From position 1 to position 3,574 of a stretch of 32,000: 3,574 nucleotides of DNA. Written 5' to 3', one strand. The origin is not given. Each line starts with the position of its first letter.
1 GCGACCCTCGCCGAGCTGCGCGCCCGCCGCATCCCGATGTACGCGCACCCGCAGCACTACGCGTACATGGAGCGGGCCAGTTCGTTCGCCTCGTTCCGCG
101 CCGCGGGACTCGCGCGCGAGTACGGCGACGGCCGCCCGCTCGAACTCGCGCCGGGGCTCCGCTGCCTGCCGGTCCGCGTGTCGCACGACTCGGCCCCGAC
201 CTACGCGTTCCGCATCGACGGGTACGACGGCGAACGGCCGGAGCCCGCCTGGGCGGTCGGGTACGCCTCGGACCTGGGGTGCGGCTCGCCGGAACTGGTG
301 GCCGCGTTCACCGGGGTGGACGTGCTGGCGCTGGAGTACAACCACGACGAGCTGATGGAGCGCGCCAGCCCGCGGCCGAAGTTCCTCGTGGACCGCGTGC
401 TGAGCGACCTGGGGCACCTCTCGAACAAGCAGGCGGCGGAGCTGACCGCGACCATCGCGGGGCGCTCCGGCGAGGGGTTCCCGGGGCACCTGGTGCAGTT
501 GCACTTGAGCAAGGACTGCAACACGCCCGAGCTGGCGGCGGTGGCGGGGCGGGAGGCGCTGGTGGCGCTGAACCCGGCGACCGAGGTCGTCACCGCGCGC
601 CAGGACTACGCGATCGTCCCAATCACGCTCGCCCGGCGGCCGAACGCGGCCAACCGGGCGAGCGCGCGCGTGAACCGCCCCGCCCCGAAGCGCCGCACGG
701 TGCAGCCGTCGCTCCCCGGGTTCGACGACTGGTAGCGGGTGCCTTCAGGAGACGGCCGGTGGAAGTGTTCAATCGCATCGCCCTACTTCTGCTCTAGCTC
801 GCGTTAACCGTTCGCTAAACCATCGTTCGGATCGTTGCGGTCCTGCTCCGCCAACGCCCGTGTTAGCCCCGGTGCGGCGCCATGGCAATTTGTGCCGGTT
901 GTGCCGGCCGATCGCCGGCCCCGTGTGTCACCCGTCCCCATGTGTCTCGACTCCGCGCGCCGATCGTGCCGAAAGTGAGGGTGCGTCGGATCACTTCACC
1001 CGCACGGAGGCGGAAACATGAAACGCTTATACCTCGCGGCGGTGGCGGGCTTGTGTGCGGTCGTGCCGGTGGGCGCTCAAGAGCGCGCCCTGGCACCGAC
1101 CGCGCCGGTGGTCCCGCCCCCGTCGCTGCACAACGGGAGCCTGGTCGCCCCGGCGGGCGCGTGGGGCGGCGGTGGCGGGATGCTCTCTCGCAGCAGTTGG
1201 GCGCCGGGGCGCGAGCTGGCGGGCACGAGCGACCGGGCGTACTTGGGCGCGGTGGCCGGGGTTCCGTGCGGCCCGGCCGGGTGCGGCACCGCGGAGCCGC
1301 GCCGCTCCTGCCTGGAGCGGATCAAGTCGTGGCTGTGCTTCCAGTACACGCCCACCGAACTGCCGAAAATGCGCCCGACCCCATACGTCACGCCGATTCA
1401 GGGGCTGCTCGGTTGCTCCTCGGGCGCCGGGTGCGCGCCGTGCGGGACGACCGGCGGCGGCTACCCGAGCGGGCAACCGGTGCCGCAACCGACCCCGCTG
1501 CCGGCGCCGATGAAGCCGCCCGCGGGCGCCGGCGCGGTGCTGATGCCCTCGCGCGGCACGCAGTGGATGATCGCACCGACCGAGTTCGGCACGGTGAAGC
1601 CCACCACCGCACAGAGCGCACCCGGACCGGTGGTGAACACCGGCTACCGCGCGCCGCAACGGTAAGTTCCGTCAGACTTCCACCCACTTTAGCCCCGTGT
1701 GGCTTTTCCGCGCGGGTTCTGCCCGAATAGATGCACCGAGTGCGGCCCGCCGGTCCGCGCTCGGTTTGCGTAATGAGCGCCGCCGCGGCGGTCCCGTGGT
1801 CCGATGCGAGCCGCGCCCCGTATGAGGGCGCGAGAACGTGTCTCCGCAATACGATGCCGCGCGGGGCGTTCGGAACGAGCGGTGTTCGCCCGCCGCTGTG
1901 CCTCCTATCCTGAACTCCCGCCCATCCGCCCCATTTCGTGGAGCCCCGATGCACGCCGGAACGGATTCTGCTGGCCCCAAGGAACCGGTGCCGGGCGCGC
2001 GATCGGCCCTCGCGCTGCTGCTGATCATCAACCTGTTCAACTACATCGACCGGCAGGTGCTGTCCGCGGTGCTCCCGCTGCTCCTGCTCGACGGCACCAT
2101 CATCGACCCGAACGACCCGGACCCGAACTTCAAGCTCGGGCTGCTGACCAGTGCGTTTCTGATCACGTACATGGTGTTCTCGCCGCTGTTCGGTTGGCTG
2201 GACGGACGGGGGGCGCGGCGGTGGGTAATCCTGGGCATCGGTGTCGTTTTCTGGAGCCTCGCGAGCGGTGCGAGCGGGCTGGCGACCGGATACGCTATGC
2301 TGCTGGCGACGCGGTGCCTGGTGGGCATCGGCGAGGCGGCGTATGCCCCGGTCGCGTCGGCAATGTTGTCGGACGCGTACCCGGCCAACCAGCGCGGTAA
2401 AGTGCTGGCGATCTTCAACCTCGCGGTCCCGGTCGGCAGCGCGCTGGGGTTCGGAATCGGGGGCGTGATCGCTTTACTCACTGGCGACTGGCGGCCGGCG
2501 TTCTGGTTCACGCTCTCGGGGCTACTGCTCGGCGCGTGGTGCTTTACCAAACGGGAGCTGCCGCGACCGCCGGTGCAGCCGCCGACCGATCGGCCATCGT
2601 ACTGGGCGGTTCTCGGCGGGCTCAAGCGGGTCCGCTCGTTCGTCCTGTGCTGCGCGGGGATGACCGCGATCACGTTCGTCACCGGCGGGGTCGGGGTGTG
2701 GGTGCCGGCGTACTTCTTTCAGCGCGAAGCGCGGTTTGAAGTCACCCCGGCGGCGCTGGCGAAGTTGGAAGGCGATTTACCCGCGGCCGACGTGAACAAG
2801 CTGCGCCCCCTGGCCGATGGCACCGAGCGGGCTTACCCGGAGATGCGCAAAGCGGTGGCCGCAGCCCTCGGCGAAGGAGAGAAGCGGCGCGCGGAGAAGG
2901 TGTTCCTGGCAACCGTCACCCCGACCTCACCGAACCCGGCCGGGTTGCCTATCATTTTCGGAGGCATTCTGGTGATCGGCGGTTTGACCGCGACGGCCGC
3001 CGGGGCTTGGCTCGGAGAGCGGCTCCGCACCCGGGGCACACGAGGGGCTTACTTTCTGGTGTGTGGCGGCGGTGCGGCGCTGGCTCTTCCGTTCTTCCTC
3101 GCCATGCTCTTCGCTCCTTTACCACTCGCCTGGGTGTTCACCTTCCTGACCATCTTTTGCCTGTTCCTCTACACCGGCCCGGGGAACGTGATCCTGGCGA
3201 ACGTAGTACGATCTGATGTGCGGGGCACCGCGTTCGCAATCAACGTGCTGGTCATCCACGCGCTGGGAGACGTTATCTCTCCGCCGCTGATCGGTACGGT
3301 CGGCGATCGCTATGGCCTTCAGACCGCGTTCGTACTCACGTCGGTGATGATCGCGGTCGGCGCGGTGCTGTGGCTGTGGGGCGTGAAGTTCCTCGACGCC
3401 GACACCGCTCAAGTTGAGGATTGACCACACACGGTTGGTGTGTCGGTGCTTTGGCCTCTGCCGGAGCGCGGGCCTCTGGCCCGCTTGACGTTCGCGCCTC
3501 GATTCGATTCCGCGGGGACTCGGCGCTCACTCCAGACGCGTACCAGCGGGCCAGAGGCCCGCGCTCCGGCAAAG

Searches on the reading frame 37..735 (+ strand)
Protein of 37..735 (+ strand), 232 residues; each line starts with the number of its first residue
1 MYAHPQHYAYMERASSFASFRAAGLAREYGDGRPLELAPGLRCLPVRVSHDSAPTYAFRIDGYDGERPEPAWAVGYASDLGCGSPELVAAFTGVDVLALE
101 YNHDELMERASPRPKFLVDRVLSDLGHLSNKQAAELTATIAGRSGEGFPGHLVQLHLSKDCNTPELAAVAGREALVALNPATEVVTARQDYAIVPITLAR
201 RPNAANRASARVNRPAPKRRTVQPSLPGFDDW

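Call 74: search_protein_families(library=pfam, proteins=[window:37-735:+], max_evalue=0.001)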
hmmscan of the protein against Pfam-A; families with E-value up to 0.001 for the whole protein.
window:37-735:+ (232 aa): 1 family
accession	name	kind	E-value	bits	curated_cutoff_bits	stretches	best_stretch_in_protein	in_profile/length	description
PF12706.13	Lactamase_B_2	-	3.1e-06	27.4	27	1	2-142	61-192/200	Beta-lactamase superfamily domain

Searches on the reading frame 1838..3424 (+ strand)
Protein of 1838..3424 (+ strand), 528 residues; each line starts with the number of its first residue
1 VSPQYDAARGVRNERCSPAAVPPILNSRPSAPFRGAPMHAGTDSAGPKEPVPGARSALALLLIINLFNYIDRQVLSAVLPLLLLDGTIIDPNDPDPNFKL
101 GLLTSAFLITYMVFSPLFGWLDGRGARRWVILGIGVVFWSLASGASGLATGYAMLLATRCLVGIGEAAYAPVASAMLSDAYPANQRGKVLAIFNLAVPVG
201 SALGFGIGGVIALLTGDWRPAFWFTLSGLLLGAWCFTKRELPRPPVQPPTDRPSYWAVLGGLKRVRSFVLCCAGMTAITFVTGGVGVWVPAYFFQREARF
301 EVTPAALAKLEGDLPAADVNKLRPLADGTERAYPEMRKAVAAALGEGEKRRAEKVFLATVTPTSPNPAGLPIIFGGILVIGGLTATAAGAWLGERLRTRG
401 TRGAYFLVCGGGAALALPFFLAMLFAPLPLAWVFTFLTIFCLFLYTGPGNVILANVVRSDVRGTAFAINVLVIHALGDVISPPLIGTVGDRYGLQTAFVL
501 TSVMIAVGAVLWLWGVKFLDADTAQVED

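Call 74: search_protein_families(library=pfam, proteins=[window:1838-3424:+], max_evalue=0.001)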
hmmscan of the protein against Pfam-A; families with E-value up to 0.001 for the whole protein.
window:1838-3424:+ (528 aa): 3 families
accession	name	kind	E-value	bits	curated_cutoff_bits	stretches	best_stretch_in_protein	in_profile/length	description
PF07690.21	MFS_1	-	1.9e-40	139.3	33.4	2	61-301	1-235/347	Major Facilitator Superfamily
PF00083.30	Sugar_tr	-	1.3e-10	41.2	22.3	1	97-236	45-190/452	Sugar (and other) transporter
PF03137.26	OATP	-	0.00043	19.2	25.8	1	153-218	134-199/545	Organic Anion Transporter Polypeptide (OATP) family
